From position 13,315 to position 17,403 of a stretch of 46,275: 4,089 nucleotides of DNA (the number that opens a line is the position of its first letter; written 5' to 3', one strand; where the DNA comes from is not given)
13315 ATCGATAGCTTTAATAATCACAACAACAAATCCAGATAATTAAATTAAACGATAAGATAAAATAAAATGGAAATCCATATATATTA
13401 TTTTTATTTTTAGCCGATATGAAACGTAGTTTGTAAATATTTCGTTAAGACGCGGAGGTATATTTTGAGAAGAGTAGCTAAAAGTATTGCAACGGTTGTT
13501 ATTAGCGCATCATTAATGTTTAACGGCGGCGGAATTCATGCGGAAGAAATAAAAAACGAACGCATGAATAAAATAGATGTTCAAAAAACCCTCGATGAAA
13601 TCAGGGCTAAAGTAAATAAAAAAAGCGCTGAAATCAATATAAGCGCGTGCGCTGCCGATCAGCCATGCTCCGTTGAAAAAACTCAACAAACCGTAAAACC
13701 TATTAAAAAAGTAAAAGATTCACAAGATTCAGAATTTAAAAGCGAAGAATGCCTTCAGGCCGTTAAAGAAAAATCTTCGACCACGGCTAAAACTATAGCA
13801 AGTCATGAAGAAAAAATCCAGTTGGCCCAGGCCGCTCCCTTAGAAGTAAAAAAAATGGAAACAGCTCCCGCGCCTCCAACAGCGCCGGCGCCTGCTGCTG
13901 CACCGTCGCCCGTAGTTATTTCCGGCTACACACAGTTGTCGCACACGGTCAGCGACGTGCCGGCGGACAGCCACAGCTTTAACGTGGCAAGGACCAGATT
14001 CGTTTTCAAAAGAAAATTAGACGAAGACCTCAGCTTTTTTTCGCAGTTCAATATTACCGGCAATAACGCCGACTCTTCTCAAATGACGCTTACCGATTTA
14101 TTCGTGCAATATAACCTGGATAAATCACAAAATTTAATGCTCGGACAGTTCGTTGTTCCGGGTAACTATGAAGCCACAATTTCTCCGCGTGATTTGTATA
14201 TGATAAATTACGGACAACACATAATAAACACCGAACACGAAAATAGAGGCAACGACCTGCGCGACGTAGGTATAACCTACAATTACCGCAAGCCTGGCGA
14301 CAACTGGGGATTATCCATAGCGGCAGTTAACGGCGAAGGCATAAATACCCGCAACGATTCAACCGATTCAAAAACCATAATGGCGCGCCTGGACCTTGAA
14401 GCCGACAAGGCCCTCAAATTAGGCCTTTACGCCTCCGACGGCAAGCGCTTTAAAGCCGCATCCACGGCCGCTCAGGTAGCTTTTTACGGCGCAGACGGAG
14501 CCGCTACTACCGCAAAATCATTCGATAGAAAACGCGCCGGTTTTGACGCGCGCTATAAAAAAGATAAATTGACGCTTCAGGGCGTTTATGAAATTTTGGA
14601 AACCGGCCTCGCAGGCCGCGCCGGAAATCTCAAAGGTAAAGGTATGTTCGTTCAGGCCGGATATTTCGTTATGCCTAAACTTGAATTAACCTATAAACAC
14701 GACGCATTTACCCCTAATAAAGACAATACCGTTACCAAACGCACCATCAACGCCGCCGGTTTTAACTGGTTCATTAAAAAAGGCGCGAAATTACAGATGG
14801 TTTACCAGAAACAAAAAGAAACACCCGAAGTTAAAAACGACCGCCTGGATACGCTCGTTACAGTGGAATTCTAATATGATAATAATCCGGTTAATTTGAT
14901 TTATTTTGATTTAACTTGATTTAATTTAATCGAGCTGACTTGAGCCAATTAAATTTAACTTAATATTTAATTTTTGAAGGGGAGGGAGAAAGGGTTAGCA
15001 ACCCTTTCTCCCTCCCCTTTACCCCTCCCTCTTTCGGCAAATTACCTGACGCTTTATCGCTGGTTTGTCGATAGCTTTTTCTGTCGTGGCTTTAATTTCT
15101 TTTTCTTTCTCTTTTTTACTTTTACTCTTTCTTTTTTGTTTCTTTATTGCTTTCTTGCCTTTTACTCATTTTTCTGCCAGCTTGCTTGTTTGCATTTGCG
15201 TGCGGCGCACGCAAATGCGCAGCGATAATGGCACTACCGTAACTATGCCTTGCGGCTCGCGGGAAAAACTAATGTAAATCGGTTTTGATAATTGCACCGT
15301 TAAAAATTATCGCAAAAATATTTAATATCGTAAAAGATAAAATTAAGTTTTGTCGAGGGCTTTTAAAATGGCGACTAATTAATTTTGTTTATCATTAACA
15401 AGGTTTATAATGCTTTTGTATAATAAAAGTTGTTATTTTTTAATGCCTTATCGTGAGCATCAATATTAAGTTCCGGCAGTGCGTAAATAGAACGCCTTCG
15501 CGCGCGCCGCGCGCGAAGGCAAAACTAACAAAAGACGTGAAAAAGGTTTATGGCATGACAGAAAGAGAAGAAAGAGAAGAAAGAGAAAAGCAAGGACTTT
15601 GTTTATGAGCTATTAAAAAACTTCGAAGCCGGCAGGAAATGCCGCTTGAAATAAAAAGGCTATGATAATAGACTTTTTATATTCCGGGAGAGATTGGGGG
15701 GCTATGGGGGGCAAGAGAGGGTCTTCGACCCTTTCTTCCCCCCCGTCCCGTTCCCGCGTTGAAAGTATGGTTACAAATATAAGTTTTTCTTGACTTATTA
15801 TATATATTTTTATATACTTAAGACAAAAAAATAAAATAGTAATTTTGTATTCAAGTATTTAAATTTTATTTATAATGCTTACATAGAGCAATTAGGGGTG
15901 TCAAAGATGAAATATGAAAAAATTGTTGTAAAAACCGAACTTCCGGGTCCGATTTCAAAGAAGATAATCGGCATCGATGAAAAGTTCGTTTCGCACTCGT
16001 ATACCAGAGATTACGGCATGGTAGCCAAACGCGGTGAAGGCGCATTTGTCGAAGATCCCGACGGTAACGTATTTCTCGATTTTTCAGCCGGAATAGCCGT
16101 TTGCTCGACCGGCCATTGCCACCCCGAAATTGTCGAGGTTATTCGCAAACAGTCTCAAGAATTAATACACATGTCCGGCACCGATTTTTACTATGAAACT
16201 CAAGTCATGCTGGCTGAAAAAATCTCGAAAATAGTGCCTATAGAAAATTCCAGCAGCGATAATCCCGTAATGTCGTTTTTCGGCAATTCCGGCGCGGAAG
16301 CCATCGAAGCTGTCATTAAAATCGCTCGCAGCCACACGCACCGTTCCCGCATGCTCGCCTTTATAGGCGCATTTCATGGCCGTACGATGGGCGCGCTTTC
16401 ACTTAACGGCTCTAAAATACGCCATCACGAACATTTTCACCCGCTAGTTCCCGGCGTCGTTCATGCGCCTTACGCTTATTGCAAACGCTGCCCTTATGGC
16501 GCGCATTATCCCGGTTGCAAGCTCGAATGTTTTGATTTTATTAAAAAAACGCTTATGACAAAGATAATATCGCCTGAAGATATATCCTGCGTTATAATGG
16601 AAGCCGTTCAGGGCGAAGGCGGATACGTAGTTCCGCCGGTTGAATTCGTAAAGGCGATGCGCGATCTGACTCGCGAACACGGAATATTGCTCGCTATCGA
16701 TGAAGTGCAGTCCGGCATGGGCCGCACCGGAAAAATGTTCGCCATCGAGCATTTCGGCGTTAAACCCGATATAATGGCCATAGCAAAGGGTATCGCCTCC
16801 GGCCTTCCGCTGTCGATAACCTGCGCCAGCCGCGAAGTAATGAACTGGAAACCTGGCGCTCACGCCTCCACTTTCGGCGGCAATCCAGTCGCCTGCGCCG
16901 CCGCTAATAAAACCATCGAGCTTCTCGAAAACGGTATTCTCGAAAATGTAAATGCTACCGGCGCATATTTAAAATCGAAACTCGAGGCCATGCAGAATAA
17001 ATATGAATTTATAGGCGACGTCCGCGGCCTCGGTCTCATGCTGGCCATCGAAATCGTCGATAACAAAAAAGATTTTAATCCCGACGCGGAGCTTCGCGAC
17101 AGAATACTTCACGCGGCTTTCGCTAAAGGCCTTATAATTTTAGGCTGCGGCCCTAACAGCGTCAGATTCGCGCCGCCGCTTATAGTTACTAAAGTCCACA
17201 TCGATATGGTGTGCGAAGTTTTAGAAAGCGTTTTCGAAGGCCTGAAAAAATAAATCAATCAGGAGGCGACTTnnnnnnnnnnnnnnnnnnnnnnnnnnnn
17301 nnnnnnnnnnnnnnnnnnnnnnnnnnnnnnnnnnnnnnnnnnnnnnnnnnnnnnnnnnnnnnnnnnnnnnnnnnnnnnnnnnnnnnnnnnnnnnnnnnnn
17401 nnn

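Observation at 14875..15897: A ~1-kb non-coding island packed with structured DNA/RNA motifs between the porin gene and the aminotransferase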

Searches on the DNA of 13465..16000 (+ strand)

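Call 9: search_rna_families(source=window, start=14700, end=16000, threshold=evalue, max_evalue=10)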
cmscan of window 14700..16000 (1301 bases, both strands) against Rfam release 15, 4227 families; matches with E-value up to 10: 66.
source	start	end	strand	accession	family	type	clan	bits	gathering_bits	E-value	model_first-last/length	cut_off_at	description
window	14976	15019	-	RF04279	mir-H20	Gene; miRNA;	CL00141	33.6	99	0.00048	1-82/82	no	mir-H20 microRNA precursor family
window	14977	15020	+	RF04279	mir-H20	Gene; miRNA;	CL00141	31.7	99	0.0014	1-82/82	no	mir-H20 microRNA precursor family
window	14975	15021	+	RF00752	mir-14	Gene; miRNA;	-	31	53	0.00027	1-63/63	no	mir-14 microRNA precursor family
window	14977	15019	-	RF00752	mir-14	Gene; miRNA;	-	29.9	53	0.00055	1-63/63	no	mir-14 microRNA precursor family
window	14976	15021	+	RF03778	mir-483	Gene; miRNA;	-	28.9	60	0.0074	1-75/75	no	mir-483 microRNA precursor family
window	14973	15025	+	RF00772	mir-328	Gene; miRNA;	-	28.8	70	0.017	1-75/75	no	mir-328 microRNA precursor family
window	14975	15021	+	RF03629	mir-641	Gene; miRNA;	-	28.2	100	0.0072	1-98/98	no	mir-641 microRNA precursor family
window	14976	15020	-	RF03964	mir-H1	Gene; miRNA;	-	27.6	97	0.053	1-85/85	no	mir-H1 microRNA precursor family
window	14976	15020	+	RF03964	mir-H1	Gene; miRNA;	-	27.2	97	0.063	1-85/85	no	mir-H1 microRNA precursor family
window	15695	15750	-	RF00772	mir-328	Gene; miRNA;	-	26.6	70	0.055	1-75/75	no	mir-328 microRNA precursor family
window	14978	15019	+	RF03493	mir-1281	Gene; miRNA;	-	26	70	0.11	1-54/54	no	mir-1281 microRNA precursor family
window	14975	15023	+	RF04118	MIR9481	Gene; miRNA;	-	25.9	130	0.0086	1-135/135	no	MIR9481 microRNA precursor family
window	14975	15020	-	RF03778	mir-483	Gene; miRNA;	-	25.9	60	0.037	1-75/75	no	mir-483 microRNA precursor family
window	14974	15031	-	RF00765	mir-337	Gene; miRNA;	-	25.6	80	0.0087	1-93/93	no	mir-337 microRNA precursor family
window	14979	15017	+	RF03371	mir-4788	Gene; miRNA;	-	25.5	91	0.044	1-80/80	no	mir-4788 microRNA precursor family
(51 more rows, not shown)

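Call 37: search_dna_similar(query=window:14965-15790:+, collection=plasmids, mode=distant, max_rows=8)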
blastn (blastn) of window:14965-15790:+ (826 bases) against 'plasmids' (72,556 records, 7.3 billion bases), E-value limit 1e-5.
No match.

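Call 38: search_dna_similar(query=window:14965-15790:+, collection=phages, mode=distant, max_rows=8)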
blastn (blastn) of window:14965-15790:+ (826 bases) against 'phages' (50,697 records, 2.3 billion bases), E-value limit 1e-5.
No match.
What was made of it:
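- Tried and rejected: Sensitive blastn found no match (calls 37, 38).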

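Call 85: search_rna_families(sources=[L208, L172, L185, L083, L207], threshold=gathering)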
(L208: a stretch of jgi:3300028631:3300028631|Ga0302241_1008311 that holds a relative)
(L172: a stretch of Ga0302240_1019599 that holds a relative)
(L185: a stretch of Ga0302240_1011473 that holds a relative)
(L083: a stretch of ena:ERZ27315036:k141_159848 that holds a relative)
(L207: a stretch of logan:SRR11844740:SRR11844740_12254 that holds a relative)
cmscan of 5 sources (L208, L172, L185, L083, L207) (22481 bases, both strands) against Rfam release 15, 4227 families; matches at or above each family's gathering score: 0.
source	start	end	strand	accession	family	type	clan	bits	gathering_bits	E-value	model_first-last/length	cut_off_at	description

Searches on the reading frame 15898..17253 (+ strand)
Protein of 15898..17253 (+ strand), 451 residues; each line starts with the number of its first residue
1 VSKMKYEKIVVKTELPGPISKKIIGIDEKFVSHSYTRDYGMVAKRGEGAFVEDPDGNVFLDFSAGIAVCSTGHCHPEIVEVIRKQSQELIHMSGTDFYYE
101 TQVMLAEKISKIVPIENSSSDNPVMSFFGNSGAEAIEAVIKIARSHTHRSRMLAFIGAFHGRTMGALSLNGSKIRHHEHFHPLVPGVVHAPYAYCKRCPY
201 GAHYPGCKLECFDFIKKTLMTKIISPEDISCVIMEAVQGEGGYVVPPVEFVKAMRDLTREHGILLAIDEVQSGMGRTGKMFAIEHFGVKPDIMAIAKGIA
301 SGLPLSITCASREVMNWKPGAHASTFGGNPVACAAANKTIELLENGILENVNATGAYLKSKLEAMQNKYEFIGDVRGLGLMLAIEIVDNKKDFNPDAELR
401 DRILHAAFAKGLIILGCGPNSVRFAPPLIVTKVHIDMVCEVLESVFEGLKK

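Call 12: search_protein_families(library=pfam, proteins=[window:15898-17253:+])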
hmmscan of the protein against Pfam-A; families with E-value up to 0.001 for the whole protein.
window:15898-17253:+ (451 aa): 1 family
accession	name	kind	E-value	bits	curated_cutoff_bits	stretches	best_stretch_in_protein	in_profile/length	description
PF00202.27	Aminotran_3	-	4.9e-120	401.4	30.5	1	41-445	11-402/403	Aminotransferase class-III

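Call 15: find_encoding_contigs(protein=window:15907-17253:+, flank=6000, max_places=10)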
Protein window:15907-17253:+ (448 aa): 3 contigs read that carry it; 2 places shown.
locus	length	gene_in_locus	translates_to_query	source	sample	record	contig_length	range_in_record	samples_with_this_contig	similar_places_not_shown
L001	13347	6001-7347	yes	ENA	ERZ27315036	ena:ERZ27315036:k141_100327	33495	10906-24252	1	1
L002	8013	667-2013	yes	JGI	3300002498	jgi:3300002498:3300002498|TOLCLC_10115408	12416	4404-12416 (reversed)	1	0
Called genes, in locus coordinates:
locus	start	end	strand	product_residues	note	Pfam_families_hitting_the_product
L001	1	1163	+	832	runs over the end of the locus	PF02985:HEAT (faint), PF12717:Cnd1 (faint), PF13513:HEAT_EZ (faint), PF13646:HEAT_2, PF14903:WG_beta_rep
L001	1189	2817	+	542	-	PF01048:PNP_UDP_1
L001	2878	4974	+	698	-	-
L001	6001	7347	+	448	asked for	PF00202:Aminotran_3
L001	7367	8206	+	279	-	PF00582:Usp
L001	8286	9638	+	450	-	PF19238:Radical_SAM_2, PF04055:Radical_SAM (weak), PF04459:DUF512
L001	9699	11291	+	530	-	PF01926:MMR_HSR1, PF02421:FeoB_N, PF04548:AIG1 (weak), PF00009:GTP_EFTU, PF01926:MMR_HSR1, PF02421:FeoB_N, PF04548:AIG1 (weak), PF14714:KH_dom-like, +5 more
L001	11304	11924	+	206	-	PF02660:G3P_acyltransf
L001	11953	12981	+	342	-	PF01210:NAD_Gly3P_dh_N, PF07479:NAD_Gly3P_dh_C, PF20618:GPD_NAD_C_bact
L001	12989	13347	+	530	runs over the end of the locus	PF12229:PG_binding_4, PF04294:VanW, PF07501:G5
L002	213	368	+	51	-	-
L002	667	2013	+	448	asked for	PF00202:Aminotran_3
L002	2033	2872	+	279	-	PF00582:Usp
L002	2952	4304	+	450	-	PF19238:Radical_SAM_2, PF04055:Radical_SAM (weak), PF04459:DUF512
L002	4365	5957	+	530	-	PF01926:MMR_HSR1, PF02421:FeoB_N, PF04548:AIG1 (weak), PF00009:GTP_EFTU, PF01926:MMR_HSR1, PF02421:FeoB_N, PF04548:AIG1 (weak), PF14714:KH_dom-like, +5 more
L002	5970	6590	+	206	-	PF02660:G3P_acyltransf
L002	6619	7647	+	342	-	PF01210:NAD_Gly3P_dh_N, PF07479:NAD_Gly3P_dh_C, PF20618:GPD_NAD_C_bact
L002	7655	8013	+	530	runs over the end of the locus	PF12229:PG_binding_4, PF04294:VanW, PF07501:G5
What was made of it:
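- One annotation pipeline called a 51-aa ORF (L002 213-368, equivalent to window 15453-15608; call 15).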

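Call 17: find_related_loci(query=window:15907-17253:+, collection=genome_contigs, flank=6000)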
Query window:15907-17253:+ (448 aa) in genome_contigs; peptide patterns used: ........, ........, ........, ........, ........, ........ (x = any residue, [..] = any of these).
468 stretches matched a pattern; 436 encode a relative of the query (tblastn E <= 1e-3); the best 80 are kept; 80 distinct loci.
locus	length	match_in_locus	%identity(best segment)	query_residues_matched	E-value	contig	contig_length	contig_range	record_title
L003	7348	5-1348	96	1-448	0e+0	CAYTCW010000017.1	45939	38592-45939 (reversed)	MAG TPA_asm: uncultured bacterium isolate SRP192927_co10_55 genome assembly, contig: NODE_348_length_45939_cov_9.685337,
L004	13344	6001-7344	90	1-448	0e+0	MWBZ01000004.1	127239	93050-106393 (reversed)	MAG: bacterium ADurb.Bin243 isolate ADurb.Bin243 BWY32_contig000004, whole genome shotgun sequence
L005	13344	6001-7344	90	1-448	0e+0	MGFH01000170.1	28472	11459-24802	MAG: Candidatus Wallbacteria bacterium GWC2_49_35 gwc2_scaffold_4012, whole genome shotgun sequence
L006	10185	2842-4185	84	1-448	0e+0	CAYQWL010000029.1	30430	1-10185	MAG TPA_asm: uncultured bacterium isolate SRP263991_co4_139 genome assembly, contig: NODE_1767_length_30430_cov_5.154206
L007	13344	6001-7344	91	1-448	0e+0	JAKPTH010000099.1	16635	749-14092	MAG: bacterium isolate JPNA_metabat.86 k141_552880, whole genome shotgun sequence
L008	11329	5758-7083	78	1-447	0e+0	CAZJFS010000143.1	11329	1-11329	MAG TPA_asm: uncultured bacterium isolate SRP089250_co1_123 genome assembly, contig: NODE_10351_length_11329_cov_5.39746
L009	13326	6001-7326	77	1-447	0e+0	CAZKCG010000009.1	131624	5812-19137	MAG TPA_asm: uncultured bacterium isolate SRP302447_co1_224 genome assembly, contig: NODE_493_length_131624_cov_7.929725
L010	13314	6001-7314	56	2-446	6e-171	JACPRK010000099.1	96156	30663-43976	MAG: Candidatus Wallbacteria bacterium isolate NC_groundwater_677_Ag_B-0.1um_67_38 B_1_S1_Biohub_coassembly_k141_2856775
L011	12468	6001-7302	55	8-446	1e-170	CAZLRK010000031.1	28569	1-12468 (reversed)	MAG TPA_asm: uncultured Desulfobacterales bacterium isolate SRP077602_co2_250 genome assembly, contig: NODE_2442_length_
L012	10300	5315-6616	54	8-446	5e-168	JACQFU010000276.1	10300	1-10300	MAG: Candidatus Wallbacteria bacterium isolate NC_groundwater_1055_Pr1_S-0.65um_67_9 Montesol18_Sp65_coassembly_scaffold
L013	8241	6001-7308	54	8-448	2e-167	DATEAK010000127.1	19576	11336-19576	MAG TPA_asm: bacterium isolate SMAG_U8216 k141_89010, whole genome shotgun sequence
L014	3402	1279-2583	54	7-446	2e-175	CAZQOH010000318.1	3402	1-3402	MAG TPA_asm: uncultured Desulfobacterales bacterium isolate SRP200020_co1_95 genome assembly, contig: NODE_37689_length_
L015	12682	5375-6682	56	8-446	5e-167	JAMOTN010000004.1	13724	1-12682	MAG: bacterium isolate 4571-419_metabat2_scaf2bin.021 4571-419_scaffold_1108_c1, whole genome shotgun sequence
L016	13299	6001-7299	53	11-448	5e-167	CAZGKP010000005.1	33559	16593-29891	MAG TPA_asm: uncultured Candidatus Sumerlaeota bacterium isolate binchicken_co100_147 genome assembly, contig: NODE_1910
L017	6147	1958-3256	54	7-444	4e-168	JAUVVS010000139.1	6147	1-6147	MAG: Deltaproteobacteria bacterium isolate CSMAG_1170 CSMAG_1170_k127_4386724_length_6147_cov_22.1990, whole genome shot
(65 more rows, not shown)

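Call 60: find_encoding_contigs(protein=window:15907-17253:+, flank=10000, max_places=3)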
Protein window:15907-17253:+ (448 aa): 3 contigs read that carry it; 3 places shown.
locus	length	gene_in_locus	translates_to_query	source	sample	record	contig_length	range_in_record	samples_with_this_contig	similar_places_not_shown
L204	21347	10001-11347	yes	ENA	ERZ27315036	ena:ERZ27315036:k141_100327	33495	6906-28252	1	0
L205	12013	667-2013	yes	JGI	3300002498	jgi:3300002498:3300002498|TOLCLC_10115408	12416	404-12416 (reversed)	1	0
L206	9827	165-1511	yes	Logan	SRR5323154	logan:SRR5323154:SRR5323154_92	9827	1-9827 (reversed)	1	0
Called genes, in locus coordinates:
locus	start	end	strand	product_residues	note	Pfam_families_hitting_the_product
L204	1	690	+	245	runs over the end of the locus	PF01138:RNase_PH, PF03725:RNase_PH_C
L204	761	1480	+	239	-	PF01725:Ham1p_like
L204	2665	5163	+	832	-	PF02985:HEAT (faint), PF12717:Cnd1 (faint), PF13513:HEAT_EZ (faint), PF13646:HEAT_2, PF14903:WG_beta_rep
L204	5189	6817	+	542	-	PF01048:PNP_UDP_1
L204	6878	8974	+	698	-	-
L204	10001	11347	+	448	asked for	PF00202:Aminotran_3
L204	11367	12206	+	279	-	PF00582:Usp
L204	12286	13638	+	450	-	PF19238:Radical_SAM_2, PF04055:Radical_SAM (weak), PF04459:DUF512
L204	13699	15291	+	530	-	PF01926:MMR_HSR1, PF02421:FeoB_N, PF04548:AIG1 (weak), PF00009:GTP_EFTU, PF01926:MMR_HSR1, PF02421:FeoB_N, PF04548:AIG1 (weak), PF14714:KH_dom-like, +5 more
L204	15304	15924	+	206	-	PF02660:G3P_acyltransf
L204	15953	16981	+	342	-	PF01210:NAD_Gly3P_dh_N, PF07479:NAD_Gly3P_dh_C, PF20618:GPD_NAD_C_bact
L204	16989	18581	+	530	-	PF12229:PG_binding_4, PF04294:VanW, PF07501:G5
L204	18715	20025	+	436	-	-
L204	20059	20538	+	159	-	PF13581:HATPase_c_2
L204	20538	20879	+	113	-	PF01740:STAS, PF13466:STAS_2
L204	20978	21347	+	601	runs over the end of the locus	PF00009:GTP_EFTU, PF03144:GTP_EFTU_D2, PF22042:EF-G_D2 (faint), PF00679:EFG_C, PF06421:LepA_C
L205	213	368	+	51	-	-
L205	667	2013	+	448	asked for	PF00202:Aminotran_3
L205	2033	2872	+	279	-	PF00582:Usp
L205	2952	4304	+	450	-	PF19238:Radical_SAM_2, PF04055:Radical_SAM (weak), PF04459:DUF512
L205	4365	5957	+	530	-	PF01926:MMR_HSR1, PF02421:FeoB_N, PF04548:AIG1 (weak), PF00009:GTP_EFTU, PF01926:MMR_HSR1, PF02421:FeoB_N, PF04548:AIG1 (weak), PF14714:KH_dom-like, +5 more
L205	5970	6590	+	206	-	PF02660:G3P_acyltransf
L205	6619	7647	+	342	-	PF01210:NAD_Gly3P_dh_N, PF07479:NAD_Gly3P_dh_C, PF20618:GPD_NAD_C_bact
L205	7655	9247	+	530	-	PF12229:PG_binding_4, PF04294:VanW, PF07501:G5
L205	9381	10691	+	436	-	-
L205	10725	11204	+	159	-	PF13581:HATPase_c_2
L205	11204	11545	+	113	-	PF01740:STAS, PF13466:STAS_2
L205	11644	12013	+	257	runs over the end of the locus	?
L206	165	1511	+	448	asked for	PF00202:Aminotran_3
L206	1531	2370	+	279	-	PF00582:Usp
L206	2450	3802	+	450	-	PF19238:Radical_SAM_2, PF04055:Radical_SAM (weak), PF04459:DUF512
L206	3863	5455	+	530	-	PF01926:MMR_HSR1, PF02421:FeoB_N, PF04548:AIG1 (weak), PF00009:GTP_EFTU, PF01926:MMR_HSR1, PF02421:FeoB_N, PF04548:AIG1 (weak), PF14714:KH_dom-like, +5 more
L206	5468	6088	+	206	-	PF02660:G3P_acyltransf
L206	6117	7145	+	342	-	PF01210:NAD_Gly3P_dh_N, PF07479:NAD_Gly3P_dh_C, PF20618:GPD_NAD_C_bact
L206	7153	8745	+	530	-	PF12229:PG_binding_4, PF04294:VanW, PF07501:G5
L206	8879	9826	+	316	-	?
